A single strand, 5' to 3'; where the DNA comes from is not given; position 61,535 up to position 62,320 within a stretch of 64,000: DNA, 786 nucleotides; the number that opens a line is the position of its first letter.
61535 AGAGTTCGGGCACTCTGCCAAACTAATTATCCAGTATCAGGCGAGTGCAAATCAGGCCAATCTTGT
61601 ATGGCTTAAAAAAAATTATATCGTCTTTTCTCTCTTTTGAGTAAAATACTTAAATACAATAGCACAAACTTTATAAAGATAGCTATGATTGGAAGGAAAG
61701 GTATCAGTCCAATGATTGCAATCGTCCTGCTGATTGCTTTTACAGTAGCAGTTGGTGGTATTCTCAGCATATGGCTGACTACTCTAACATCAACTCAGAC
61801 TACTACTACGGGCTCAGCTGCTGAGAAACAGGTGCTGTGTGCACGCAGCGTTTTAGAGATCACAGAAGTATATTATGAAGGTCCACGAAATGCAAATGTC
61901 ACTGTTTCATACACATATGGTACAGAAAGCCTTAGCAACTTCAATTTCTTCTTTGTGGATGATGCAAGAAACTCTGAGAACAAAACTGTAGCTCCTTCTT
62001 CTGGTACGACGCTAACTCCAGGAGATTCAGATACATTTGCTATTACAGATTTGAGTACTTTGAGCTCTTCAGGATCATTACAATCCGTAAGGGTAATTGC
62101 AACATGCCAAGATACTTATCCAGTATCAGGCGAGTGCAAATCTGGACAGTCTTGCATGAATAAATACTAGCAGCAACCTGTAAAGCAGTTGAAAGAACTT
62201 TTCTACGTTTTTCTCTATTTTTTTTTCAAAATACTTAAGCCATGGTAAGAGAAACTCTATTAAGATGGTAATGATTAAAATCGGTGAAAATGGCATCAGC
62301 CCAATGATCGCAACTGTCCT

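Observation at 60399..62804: Four tandem pilin paralogs with conserved ends and divergent cores: a possible surface-variation cassette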

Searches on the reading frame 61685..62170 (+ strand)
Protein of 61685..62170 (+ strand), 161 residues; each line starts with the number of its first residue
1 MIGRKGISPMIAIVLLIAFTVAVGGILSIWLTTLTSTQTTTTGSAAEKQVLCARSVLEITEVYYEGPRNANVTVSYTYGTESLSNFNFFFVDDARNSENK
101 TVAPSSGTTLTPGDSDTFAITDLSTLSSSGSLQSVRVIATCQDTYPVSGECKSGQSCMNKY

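Call 5: search_protein_families(library=pfam, proteins=[window:61685-62170:+], max_evalue=1)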
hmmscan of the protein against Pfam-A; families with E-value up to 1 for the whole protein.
window:61685-62170:+ (161 aa): 3 families
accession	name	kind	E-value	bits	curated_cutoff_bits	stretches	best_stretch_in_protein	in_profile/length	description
PF07790.16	Pilin_N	-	0.042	15.1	25.2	1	5-46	1-42/78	Archaeal Type IV pilin, N-terminal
PF10907.13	DUF2749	-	0.064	13.7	25.5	1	8-46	2-44/72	Protein of unknown function (DUF2749)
PF01917.21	Arch_flagellin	-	0.22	12.3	29.5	1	9-94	4-95/162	Archaebacterial flagellin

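Call 6: search_protein_families(library=ncbifam, proteins=[window:61685-62170:+], max_evalue=1)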
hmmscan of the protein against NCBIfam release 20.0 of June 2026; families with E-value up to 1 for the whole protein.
window:61685-62170:+ (161 aa): 2 families
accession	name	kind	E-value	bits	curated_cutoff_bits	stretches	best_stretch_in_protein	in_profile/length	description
NF046073.1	UpsA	equivalog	7.1e-08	32.7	130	1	4-144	1-125/136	pilin subunit UpsA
TIGR02537.2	arch_flag_Nterm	domain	8.4e-06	25.2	20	1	4-34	2-32/33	archaellin/type IV pilin N-terminal domain-containing protein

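Call 12: find_homologous_proteins(query=A3, max_evalue=0.001)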
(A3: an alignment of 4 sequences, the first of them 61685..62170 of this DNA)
Query A3 (4 sequences) (161 aa, profile of the alignment): 641 proteins with E <= 0.001 among 8000 candidates; the best 120 are listed.
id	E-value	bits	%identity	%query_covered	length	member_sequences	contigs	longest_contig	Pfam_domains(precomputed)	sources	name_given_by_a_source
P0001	1.2e-89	317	57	98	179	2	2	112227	-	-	-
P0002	1.0e-88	314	60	98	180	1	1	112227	-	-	-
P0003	3.2e-79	283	100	100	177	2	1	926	-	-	-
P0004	6.7e-78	278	53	98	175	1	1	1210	-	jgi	jgi:flagellin-like protein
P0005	2.8e-77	276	68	99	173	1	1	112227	-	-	-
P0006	8.2e-77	275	94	100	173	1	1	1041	-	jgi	-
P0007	1.5e-75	271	55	97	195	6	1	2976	-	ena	-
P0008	1.4e-73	264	54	96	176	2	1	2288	-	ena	-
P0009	9.4e-73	262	52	98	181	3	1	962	PF07790.17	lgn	-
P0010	2.9e-72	260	56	98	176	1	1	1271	-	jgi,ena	-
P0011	7.0e-71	256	57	93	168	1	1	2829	-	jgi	jgi:hypothetical protein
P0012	3.9e-70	253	85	100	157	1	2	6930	-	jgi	jgi:flagellin-like protein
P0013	6.1e-70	252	83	100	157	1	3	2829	-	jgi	jgi:flagellin-like protein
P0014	1.5e-69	251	84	100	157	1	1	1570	-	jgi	jgi:flagellin-like protein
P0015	7.4e-69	249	55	96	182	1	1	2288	-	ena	-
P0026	1.8e-64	235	57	96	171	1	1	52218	-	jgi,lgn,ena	-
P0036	2.5e-58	215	48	96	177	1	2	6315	PF07790.17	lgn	-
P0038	3.5e-57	211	51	96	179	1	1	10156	-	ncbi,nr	ncbi:MAG: hypothetical protein NT016_01825 [Candidatus Aenigmarchaeota archaeon]|nr:hypothetical pro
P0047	4.9e-49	184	46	96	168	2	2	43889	-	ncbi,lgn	-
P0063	1.2e-37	147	44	96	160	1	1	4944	PF07790.17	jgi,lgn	-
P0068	7.9e-35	138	41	96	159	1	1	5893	PF07790.17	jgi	jgi:hypothetical protein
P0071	1.3e-34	137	46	96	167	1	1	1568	PF07790.17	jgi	jgi:flagellin-like protein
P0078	6.3e-33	132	39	96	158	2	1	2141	PF07790.17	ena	-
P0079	8.7e-33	131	40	96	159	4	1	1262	PF07790.17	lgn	-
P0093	5.5e-30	122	39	96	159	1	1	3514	PF07790.17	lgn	-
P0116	1.3e-26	111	41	96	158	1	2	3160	PF07790.17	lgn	-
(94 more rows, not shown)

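Call 15: find_related_loci(query=A3, collection=genome_contigs, flank=6000)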
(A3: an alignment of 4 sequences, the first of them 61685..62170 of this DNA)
Query A3 (161 aa) in genome_contigs; peptide patterns used: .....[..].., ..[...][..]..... (x = any residue, [..] = any of these).
19 stretches matched a pattern, but none encodes a relative of the query by tblastn (E <= 1e-3).

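Call 17: find_encoding_contigs(protein=P0012, flank=7000, max_places=3)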
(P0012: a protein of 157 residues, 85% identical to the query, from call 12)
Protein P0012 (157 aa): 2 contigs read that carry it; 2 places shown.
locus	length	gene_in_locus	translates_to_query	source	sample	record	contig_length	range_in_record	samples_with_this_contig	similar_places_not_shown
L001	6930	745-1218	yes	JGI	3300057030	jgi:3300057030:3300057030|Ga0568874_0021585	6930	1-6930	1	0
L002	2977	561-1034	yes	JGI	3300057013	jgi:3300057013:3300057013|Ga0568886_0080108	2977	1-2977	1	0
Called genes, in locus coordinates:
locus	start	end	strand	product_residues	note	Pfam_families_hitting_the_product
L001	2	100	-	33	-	?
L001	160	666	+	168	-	-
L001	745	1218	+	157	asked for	-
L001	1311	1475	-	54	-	-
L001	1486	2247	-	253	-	PF01138:RNase_PH, PF03725:RNase_PH_C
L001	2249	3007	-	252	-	PF01138:RNase_PH, PF03725:RNase_PH_C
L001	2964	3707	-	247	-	PF22625:ECR1_N_2, PF21266:S1_RRP4 (weak), PF00013:KH_1, PF15985:KH_6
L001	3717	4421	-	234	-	PF01172:SBDS_N, PF09377:SBDS_domain_II, PF20268:SBDS_C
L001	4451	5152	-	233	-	PF10584:Proteasome_A_N, PF00227:Proteasome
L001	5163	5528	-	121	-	PF01900:RNase_P_Rpp14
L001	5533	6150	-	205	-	-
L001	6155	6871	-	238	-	PF01876:RNase_P_p30, PF02811:PHP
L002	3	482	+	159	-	?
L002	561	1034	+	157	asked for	-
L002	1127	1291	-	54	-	-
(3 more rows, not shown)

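Call 18: find_encoding_contigs(protein=P0026, flank=8000, max_places=2)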
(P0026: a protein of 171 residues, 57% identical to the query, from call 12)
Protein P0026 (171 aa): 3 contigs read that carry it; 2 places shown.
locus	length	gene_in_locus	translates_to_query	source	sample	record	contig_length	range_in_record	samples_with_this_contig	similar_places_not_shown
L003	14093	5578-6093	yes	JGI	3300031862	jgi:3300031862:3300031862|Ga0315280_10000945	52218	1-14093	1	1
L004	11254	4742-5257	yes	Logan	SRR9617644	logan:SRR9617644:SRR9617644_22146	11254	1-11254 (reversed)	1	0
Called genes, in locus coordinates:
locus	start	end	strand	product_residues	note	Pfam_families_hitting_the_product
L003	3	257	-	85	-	?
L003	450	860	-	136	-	-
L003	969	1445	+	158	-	-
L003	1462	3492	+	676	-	PF03030:H_PPase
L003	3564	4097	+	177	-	PF00719:Pyrophosphatase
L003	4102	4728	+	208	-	PF03876:SHS2_Rpb7-N, PF00575:S1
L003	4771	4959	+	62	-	PF06093:Spt4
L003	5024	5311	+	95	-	PF01282:Ribosomal_S24e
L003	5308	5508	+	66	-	PF01599:Ribosomal_S27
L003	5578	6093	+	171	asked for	-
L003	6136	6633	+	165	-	-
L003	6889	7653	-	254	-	PF01138:RNase_PH, PF03725:RNase_PH_C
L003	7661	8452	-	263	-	PF01138:RNase_PH, PF03725:RNase_PH_C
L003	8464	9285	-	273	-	PF22625:ECR1_N_2, PF21262:RRP40_S1 (faint), PF21266:S1_RRP4 (weak), PF15985:KH_6 (weak), PF00013:KH_1 (weak)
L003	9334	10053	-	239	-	PF01172:SBDS_N, PF09377:SBDS_domain_II, PF20268:SBDS_C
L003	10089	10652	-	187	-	PF00227:Proteasome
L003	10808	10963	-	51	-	-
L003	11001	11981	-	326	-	PF14528:LAGLIDADG_3 (faint)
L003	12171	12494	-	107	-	-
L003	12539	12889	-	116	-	PF01900:RNase_P_Rpp14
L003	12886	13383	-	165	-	PF00583:Acetyltransf_1, PF13673:Acetyltransf_10 (weak), PF13508:Acetyltransf_7, PF08445:FR47 (weak)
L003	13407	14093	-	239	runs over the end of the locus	PF01876:RNase_P_p30, PF02811:PHP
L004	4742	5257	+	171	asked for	-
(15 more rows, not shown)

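Call 19: find_encoding_contigs(protein=P0008, flank=5000, max_places=2)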
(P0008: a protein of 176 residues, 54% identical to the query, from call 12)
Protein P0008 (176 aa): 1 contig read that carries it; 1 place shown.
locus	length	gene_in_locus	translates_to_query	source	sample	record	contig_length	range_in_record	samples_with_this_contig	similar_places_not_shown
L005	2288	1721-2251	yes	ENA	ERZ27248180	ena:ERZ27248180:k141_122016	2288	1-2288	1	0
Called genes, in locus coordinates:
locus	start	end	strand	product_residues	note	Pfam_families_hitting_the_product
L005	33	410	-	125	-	PF01198:Ribosomal_L31e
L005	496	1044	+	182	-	-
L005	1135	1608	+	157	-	-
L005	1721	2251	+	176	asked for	-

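Call 21: find_encoding_contigs(protein=P0047, flank=8000, max_places=2)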
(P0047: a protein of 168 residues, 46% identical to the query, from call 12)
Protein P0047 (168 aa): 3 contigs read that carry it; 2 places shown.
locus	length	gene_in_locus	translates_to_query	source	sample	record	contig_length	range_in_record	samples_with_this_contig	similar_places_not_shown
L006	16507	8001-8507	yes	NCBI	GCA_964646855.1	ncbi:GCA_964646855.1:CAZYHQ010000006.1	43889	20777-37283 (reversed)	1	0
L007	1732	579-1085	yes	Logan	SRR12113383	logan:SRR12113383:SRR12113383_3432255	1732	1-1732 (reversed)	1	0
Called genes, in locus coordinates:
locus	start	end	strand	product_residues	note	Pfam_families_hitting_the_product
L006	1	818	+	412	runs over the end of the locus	PF03193:RsgA_GTPase (faint), PF00009:GTP_EFTU, PF10662:PduV-EutP (faint), PF03144:GTP_EFTU_D2, PF09173:eIF2_C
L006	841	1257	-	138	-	-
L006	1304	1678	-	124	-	-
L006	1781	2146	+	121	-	PF18477:PIN_9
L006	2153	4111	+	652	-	PF03030:H_PPase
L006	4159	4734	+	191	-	PF03876:SHS2_Rpb7-N, PF00575:S1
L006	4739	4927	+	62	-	PF06093:Spt4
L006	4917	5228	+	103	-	PF01282:Ribosomal_S24e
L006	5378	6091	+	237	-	-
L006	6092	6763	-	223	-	PF01912:eIF-6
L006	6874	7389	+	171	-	-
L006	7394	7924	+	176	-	-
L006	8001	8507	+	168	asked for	-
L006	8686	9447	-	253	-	PF01138:RNase_PH, PF03725:RNase_PH_C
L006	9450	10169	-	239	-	PF01138:RNase_PH, PF03725:RNase_PH_C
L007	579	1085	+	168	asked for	-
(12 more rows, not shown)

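Call 22: find_encoding_contigs(protein=P0038, flank=8000, max_places=2)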
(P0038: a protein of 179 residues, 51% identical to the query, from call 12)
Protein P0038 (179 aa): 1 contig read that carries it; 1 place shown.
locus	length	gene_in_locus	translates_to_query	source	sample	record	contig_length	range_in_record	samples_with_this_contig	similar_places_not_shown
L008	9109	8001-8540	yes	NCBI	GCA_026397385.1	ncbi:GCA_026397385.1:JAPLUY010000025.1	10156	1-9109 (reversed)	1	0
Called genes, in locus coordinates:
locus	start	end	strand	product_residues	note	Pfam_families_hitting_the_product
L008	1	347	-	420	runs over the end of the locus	PF01409:tRNA-synt_2d, PF00152:tRNA-synt_2 (faint)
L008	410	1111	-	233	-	PF00535:Glycos_transf_2, PF10111:Glyco_tranf_2_2, PF13641:Glyco_tranf_2_3, PF13632:Glyco_trans_2_3 (weak)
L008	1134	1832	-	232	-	PF00535:Glycos_transf_2, PF10111:Glyco_tranf_2_2 (faint), PF13641:Glyco_tranf_2_3, PF13632:Glyco_trans_2_3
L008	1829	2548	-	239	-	PF00535:Glycos_transf_2, PF10111:Glyco_tranf_2_2, PF13641:Glyco_tranf_2_3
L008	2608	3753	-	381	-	PF00579:tRNA-synt_1b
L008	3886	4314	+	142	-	PF01092:Ribosomal_S6e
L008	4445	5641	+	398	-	PF00009:GTP_EFTU, PF03144:GTP_EFTU_D2 (weak), PF09173:eIF2_C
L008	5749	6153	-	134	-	PF07790:Pilin_N (weak)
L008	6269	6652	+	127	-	PF18477:PIN_9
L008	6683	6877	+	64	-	-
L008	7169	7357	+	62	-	PF06093:Spt4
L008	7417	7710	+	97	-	PF01282:Ribosomal_S24e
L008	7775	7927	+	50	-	PF01599:Ribosomal_S27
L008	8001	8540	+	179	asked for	-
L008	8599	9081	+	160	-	-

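Call 27: search_solved_structures(query=A4, max_evalue=1, show_alignments=2)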
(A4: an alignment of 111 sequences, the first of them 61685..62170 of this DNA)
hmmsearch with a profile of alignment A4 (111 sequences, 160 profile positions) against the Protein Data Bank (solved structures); distinct sequences matched with E-value up to 1: 10.
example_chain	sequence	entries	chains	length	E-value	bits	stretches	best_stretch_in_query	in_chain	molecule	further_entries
8fk7_A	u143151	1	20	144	0.00039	23.7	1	2-138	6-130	Flagellin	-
5tfy_I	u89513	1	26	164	0.004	20.4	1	6-125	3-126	Flagellin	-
6s5y_A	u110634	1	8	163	0.02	18.2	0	65-116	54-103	Group B streptococcal R4 surface protein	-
8rey_M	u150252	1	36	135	0.023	17.9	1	4-75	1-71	Flagellin-like protein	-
5kyh_A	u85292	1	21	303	0.025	17.8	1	4-38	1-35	Iho670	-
8fj5_A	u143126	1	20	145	0.1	15.8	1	3-39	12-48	Pilin_N domain-containing protein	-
3j1r_A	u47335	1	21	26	0.38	14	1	4-29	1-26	archaeal adhesion filament core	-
8gi2_A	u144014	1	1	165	0.43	13.8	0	2-48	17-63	Natrinema pilin, PilA2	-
9myg_A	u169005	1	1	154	0.53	13.5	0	2-54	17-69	Archaeal Type IV pilin N-terminal domain-containing protein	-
8s7l_A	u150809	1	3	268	0.79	12.9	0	23-102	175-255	Putative transfer protein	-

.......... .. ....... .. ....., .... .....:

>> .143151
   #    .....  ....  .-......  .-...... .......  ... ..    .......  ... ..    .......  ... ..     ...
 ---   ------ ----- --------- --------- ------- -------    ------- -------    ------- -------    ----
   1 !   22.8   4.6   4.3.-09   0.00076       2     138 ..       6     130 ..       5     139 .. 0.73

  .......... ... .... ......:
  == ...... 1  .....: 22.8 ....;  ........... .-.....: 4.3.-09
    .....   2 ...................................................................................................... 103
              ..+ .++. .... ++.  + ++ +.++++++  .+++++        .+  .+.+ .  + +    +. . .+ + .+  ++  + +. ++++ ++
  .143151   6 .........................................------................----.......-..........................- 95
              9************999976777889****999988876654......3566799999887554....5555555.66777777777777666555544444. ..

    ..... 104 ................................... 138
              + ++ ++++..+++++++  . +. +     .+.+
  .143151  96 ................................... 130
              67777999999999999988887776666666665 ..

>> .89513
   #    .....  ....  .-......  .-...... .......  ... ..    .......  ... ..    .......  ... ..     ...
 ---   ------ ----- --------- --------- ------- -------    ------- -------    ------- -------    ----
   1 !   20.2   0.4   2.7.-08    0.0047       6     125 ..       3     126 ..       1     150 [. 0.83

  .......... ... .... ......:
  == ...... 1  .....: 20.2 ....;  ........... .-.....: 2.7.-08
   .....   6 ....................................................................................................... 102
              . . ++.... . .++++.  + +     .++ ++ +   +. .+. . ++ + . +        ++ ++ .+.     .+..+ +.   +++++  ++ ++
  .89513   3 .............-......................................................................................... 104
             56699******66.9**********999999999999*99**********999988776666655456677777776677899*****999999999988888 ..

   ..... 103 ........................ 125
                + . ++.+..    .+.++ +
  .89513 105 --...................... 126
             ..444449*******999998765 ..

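Call 28: find_related_loci(query=A4, collection=metagenome_contigs, flank=4000)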
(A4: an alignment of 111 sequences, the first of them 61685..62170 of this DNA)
Query A4 (161 aa) in metagenome_contigs; peptide patterns used: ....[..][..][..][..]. (x = any residue, [..] = any of these).
353 stretches matched a pattern; 158 encode a relative of the query (tblastn E <= 1e-3); the best 80 are kept; 80 distinct loci.
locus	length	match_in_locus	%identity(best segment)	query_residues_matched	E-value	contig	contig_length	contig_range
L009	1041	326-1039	94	1-161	2e-105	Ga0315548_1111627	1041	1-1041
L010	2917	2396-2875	74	2-161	4e-66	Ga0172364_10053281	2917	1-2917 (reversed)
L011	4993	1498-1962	64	3-160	2e-60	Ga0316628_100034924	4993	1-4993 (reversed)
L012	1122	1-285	100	67-161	2e-64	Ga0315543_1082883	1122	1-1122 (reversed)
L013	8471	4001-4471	66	2-160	7e-55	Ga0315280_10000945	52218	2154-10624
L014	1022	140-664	56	1-158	1e-53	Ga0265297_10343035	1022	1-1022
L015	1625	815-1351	60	1-158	5e-45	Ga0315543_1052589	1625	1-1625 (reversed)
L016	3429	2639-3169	55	3-158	9e-44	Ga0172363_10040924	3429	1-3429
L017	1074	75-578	48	5-158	7e-43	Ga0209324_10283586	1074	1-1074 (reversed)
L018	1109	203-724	49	5-158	6e-42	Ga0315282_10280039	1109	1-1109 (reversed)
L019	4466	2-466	59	14-158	1e-38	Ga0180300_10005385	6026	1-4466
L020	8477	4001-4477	45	5-150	1e-35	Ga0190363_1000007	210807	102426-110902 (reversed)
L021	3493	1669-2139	45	2-150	2e-35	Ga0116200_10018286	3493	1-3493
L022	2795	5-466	45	5-150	4e-34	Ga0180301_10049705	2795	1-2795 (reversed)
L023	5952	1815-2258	48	5-159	4e-33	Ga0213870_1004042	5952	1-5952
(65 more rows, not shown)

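Call 32: predict_structure(alignment_id=A4)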
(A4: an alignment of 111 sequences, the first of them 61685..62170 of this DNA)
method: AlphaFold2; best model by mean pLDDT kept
length: 161 residues; sequences in the alignment: 111
mean_pLDDT: 88.4   pTM: 0.68
mean pLDDT of the five models: 88.4, 87.5, 86.3, 85.9, 82.5
residues with pLDDT >= 90: 104; 70-90: 46; 50-70: 11; < 50: 0
segments of 3 or more residues with pLDDT < 50: none
pLDDT, mean of each block of 10 residues (from residue 1): 69 92 90 80 80 92 93 93 93 94 76 93 91 95 91 93 83
secondary structure, 60 per line:
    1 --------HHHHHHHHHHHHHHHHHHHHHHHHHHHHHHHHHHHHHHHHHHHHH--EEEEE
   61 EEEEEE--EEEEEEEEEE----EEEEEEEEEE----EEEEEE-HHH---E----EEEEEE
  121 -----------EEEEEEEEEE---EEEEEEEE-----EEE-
elements in order: H9-53 E56-66 E69-78 E83-92 E97-102 E115-120 E132-141 E145-152 E158-160
